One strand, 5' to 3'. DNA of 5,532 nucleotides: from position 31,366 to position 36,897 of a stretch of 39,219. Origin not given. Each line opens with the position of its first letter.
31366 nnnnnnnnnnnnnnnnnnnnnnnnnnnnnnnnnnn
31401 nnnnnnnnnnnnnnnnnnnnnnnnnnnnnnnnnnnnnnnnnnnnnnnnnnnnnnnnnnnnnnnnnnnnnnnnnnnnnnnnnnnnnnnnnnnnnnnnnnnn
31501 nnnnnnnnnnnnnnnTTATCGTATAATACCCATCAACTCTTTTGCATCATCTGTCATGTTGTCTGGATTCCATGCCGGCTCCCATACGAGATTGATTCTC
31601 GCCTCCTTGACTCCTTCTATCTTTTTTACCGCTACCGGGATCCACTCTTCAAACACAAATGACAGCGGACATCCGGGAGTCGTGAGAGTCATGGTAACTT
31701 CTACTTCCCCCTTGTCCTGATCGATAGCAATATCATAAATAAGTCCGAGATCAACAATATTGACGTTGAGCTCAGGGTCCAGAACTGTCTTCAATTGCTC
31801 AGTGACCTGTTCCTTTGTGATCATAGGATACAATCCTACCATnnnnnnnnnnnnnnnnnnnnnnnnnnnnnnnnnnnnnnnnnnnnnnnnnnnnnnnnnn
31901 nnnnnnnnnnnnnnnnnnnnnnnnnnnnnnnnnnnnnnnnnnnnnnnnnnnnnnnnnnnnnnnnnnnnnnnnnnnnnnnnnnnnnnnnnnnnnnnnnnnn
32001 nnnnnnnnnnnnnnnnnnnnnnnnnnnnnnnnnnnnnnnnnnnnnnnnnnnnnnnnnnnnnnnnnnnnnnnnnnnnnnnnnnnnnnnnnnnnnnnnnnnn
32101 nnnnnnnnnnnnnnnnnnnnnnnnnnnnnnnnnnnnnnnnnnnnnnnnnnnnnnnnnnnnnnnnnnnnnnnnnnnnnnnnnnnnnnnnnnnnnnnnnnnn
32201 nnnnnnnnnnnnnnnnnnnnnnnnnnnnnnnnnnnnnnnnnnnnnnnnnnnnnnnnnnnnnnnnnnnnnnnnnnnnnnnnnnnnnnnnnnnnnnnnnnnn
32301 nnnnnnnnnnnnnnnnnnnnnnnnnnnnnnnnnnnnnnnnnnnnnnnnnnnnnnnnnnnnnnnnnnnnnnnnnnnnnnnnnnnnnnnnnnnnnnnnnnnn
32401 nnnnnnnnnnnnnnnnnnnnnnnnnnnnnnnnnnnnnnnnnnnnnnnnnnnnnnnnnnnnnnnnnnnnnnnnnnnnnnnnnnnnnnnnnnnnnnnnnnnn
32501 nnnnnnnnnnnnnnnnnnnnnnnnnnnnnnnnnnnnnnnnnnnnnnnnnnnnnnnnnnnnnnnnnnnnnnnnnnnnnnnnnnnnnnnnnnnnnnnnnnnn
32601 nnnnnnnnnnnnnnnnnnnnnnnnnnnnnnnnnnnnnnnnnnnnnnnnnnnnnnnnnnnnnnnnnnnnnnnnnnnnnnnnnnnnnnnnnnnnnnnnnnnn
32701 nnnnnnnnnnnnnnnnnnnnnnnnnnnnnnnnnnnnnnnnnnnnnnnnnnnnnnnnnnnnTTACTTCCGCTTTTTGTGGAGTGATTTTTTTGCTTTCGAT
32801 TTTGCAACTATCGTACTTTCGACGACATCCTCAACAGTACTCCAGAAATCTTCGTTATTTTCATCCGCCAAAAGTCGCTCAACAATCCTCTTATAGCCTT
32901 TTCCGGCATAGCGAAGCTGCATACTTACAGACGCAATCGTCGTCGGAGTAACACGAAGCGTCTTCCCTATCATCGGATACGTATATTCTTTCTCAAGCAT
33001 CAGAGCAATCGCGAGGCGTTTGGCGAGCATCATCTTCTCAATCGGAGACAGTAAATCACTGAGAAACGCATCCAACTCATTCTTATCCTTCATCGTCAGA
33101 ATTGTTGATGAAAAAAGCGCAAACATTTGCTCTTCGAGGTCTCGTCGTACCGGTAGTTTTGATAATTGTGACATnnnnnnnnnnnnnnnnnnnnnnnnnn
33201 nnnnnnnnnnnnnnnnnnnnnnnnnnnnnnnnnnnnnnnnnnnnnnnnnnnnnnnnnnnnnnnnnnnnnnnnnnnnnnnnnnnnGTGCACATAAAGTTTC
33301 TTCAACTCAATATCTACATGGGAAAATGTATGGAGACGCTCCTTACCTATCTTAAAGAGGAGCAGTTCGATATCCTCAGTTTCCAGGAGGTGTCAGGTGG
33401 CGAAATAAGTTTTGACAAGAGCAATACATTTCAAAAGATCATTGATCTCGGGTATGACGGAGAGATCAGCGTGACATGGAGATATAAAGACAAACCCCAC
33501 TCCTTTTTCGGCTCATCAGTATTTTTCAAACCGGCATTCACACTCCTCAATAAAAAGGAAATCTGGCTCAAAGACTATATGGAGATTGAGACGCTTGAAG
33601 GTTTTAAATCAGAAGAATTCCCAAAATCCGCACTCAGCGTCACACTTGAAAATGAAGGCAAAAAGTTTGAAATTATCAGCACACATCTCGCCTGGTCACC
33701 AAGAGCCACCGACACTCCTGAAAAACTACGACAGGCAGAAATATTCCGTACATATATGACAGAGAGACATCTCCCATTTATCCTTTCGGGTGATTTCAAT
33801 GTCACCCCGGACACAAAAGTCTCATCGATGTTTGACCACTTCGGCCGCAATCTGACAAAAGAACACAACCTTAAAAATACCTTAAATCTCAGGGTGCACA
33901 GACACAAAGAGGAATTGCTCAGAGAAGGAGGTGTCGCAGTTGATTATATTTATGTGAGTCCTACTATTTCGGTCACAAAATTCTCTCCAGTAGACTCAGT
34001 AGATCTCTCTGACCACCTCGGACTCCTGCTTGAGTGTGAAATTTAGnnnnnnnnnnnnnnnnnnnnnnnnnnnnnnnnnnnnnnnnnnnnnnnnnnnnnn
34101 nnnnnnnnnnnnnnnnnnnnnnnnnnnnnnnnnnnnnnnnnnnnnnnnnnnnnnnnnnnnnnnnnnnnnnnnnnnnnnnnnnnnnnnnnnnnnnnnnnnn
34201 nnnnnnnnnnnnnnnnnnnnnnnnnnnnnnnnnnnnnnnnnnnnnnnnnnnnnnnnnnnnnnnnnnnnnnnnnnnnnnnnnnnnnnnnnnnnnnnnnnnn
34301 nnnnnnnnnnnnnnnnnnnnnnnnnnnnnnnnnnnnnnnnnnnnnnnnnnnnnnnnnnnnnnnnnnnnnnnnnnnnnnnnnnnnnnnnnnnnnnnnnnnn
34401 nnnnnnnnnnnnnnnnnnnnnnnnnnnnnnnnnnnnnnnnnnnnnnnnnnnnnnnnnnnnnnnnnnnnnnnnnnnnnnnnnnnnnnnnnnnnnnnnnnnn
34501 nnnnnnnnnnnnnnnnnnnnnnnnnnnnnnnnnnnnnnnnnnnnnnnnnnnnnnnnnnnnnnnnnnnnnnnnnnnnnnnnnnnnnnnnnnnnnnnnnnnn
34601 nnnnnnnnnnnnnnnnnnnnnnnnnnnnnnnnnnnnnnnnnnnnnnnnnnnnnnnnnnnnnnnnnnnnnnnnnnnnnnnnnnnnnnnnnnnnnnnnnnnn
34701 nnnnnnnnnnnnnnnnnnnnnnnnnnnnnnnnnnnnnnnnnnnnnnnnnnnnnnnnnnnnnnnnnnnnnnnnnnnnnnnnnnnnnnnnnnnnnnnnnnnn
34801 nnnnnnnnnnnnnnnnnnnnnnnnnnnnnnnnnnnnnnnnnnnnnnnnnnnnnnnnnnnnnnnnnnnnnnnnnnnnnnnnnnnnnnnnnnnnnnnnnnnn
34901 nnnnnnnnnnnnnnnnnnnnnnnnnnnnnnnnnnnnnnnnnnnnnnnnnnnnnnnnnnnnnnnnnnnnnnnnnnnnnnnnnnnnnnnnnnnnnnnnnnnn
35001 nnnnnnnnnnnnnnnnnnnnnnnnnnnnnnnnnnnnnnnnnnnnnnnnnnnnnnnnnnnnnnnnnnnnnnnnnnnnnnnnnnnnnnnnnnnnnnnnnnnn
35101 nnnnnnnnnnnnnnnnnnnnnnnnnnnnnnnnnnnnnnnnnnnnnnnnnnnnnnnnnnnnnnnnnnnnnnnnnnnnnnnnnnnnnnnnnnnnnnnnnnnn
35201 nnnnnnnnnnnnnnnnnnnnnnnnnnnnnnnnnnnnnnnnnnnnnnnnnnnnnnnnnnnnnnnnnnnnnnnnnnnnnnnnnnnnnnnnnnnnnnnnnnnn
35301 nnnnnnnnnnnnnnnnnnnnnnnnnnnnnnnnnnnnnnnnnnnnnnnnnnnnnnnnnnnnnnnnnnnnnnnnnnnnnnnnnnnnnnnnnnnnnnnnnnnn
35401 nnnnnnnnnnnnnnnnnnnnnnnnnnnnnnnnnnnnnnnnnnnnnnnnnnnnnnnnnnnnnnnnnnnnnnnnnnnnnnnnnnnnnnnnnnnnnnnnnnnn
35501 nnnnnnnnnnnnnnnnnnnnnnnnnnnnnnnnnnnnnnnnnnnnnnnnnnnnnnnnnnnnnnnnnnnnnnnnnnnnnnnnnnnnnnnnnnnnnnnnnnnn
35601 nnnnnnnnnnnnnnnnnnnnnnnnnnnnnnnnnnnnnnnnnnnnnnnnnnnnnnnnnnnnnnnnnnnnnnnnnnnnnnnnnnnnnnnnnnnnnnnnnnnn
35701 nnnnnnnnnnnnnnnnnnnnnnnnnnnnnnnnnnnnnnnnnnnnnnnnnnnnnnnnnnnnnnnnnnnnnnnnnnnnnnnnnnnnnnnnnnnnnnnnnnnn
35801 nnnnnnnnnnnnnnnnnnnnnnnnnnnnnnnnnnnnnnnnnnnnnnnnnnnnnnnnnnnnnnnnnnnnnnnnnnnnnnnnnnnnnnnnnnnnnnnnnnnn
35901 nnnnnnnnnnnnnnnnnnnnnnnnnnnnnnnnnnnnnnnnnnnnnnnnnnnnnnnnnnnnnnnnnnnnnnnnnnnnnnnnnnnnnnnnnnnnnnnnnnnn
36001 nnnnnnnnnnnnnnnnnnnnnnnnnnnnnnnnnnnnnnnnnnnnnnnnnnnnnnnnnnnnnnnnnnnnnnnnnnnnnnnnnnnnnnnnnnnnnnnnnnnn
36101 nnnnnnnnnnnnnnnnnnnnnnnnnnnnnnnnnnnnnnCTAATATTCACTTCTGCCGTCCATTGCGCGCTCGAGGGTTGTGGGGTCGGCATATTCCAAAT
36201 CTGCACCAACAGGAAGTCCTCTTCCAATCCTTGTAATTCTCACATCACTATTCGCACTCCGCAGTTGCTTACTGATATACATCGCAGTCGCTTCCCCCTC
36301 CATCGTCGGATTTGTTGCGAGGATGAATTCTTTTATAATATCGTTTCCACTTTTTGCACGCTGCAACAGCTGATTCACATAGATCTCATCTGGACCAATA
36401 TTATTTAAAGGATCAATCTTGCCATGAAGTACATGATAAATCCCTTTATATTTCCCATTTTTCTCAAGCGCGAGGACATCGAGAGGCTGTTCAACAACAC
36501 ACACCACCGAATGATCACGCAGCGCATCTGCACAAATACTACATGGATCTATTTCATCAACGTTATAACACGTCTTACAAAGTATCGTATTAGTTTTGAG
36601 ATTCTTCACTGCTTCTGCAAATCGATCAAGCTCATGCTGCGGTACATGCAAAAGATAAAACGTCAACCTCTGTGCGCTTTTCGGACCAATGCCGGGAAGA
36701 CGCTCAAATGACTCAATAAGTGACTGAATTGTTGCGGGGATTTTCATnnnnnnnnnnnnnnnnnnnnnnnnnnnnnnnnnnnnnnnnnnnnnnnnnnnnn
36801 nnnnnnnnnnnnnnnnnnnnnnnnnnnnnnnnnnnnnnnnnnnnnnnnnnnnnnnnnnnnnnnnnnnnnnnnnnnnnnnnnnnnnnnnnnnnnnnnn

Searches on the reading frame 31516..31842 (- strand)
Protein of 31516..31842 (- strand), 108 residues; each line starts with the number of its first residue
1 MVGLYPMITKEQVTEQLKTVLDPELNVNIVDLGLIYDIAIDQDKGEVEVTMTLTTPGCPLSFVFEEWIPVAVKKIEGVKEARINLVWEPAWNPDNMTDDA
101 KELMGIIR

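Call 41: search_protein_families(library=pfam, proteins=[window:31516-31842:-])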
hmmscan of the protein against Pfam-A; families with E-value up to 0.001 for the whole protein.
window:31516-31842:- (108 aa): 1 family
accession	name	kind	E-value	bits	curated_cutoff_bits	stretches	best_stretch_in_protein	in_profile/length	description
PF01883.24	FeS_assembly_P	-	4.6e-19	68.9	23.5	1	10-81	1-71/73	Iron-sulfur cluster assembly protein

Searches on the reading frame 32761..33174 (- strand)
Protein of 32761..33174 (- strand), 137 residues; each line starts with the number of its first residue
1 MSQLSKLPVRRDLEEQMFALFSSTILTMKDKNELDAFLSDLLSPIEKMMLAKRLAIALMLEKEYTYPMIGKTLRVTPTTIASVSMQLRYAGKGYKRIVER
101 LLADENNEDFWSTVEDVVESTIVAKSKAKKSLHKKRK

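Call 41: search_protein_families(library=pfam, proteins=[window:32761-33174:-])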
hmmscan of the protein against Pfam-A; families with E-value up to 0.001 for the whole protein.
window:32761-33174:- (137 aa): 1 family
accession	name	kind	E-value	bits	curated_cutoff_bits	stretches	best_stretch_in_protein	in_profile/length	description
PF01371.25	Trp_repressor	-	1.9e-14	53.9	27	1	19-101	4-87/88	Trp repressor protein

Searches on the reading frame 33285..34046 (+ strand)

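Call 41: search_protein_families(library=pfam, proteins=[window:33285-34046:+])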
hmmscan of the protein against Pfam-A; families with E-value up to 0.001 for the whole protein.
window:33285-34046:+ (253 aa): 1 family
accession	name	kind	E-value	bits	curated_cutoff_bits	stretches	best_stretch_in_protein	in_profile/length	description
PF03372.29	Exo_endo_phos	-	3.9e-11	43.6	24.5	1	6-244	1-225/225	Endonuclease/Exonuclease/phosphatase family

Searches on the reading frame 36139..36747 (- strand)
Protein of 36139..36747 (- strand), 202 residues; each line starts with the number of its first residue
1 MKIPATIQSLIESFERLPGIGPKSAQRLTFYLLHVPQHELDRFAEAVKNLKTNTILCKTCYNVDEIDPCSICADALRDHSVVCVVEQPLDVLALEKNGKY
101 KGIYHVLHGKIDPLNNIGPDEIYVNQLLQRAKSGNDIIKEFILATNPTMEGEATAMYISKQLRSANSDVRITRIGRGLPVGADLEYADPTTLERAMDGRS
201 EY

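Call 67: find_encoding_contigs(protein=window:36139-36747:-, flank=10000, max_places=4)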
Protein window:36139-36747:- (202 aa): 1 contig read that carries it; 1 place shown.
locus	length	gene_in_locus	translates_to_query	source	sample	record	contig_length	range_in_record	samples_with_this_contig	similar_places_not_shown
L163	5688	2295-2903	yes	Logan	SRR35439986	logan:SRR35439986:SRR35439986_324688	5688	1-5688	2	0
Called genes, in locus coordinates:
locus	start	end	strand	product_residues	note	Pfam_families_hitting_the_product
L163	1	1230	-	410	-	?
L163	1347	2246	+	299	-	PF13793:Pribosyltran_N, PF00156:Pribosyltran, PF14572:Pribosyl_synth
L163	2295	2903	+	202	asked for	PF21176:RecR_HhH, PF02132:RecR_ZnF (weak), PF01751:Toprim, PF13662:Toprim_4, PF21175:RecR_C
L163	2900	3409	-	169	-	-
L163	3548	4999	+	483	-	-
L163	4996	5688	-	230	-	?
